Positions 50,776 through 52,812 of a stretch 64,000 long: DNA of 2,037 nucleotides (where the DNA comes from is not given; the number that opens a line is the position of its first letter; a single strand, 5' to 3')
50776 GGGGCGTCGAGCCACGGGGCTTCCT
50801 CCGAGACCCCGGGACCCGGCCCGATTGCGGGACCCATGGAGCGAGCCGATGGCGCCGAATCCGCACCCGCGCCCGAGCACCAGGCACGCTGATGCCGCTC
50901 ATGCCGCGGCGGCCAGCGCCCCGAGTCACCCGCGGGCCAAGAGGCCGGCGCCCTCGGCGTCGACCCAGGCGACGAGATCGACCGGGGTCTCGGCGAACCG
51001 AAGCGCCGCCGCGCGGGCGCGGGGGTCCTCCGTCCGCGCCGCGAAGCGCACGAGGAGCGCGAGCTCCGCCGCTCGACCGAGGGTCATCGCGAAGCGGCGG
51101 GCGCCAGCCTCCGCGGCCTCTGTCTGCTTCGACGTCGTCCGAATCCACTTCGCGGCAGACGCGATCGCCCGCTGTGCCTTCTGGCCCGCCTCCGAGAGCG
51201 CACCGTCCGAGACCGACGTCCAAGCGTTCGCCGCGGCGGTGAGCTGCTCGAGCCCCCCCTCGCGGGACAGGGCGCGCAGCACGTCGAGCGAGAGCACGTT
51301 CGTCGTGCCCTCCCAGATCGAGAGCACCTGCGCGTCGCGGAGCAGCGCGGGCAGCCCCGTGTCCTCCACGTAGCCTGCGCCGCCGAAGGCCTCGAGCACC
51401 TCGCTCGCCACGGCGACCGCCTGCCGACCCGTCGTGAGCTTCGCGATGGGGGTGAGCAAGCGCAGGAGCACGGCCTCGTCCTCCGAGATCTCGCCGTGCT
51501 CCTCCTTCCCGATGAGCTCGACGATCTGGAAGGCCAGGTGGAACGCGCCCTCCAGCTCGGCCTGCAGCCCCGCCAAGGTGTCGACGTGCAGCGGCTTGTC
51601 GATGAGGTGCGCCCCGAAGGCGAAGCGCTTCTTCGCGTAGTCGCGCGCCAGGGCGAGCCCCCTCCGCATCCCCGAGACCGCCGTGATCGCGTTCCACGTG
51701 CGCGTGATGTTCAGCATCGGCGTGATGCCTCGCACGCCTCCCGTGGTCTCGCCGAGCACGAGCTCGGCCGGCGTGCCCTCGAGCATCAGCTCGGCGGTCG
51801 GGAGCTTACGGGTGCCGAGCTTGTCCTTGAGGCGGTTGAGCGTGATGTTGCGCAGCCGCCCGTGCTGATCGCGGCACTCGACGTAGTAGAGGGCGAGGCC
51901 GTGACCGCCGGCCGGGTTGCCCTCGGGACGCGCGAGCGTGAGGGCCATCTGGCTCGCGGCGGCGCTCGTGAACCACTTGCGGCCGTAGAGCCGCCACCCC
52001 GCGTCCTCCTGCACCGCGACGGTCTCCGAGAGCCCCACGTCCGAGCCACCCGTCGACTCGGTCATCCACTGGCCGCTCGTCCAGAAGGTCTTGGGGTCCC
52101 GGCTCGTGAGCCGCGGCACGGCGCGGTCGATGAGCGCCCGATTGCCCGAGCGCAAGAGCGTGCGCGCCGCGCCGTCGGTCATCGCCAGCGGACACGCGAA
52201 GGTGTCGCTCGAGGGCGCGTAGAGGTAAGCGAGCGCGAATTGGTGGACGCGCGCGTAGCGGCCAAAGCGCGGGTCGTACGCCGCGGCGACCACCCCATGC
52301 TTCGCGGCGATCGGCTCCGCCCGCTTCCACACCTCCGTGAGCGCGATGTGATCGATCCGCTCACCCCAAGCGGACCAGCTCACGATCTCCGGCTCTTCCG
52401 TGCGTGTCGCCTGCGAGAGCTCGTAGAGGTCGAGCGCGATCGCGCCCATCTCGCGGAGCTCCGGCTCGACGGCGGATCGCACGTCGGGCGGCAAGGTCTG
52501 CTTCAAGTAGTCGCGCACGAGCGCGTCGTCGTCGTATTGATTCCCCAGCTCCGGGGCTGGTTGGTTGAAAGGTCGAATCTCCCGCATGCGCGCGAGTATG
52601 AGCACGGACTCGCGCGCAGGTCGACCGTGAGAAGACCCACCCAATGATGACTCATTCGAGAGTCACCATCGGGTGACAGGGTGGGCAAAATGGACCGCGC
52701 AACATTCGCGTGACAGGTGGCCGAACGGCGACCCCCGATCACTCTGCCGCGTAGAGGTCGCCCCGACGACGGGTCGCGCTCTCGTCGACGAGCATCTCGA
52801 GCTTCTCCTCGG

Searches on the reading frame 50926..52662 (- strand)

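Call 42: search_protein_families(library=pfam, proteins=[window:50926-52662:-], max_evalue=0.0001)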
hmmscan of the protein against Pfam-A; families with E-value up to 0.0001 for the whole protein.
window:50926-52662:- (578 aa): 6 families
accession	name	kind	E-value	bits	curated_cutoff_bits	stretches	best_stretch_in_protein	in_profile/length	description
PF00441.29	Acyl-CoA_dh_1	-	3.2e-26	92.7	22.4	1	309-465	3-149/150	Acyl-CoA dehydrogenase, C-terminal domain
PF02770.24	Acyl-CoA_dh_M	-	5.7e-15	55.7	33.3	1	198-295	2-95/97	Acyl-CoA dehydrogenase, middle domain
PF18158.6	AidB_N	-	2.1e-11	44.5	22.9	1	39-188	8-152/156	Adaptive response protein AidB N-terminal domain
PF22924.1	ACOX_C_alpha1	-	5e-07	30.1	27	1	395-465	98-168/169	Acyl-CoA oxidase, C-alpha1 domain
PF08028.16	Acyl-CoA_dh_2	-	1.2e-06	29.2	22.7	1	333-452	12-131/134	Acyl-CoA dehydrogenase, C-terminal domain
PF22217.1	ACDH-11_C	-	1.9e-06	28.6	27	1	485-561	19-97/122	Acyl-CoA dehydrogenase 11 C-terminal domain-like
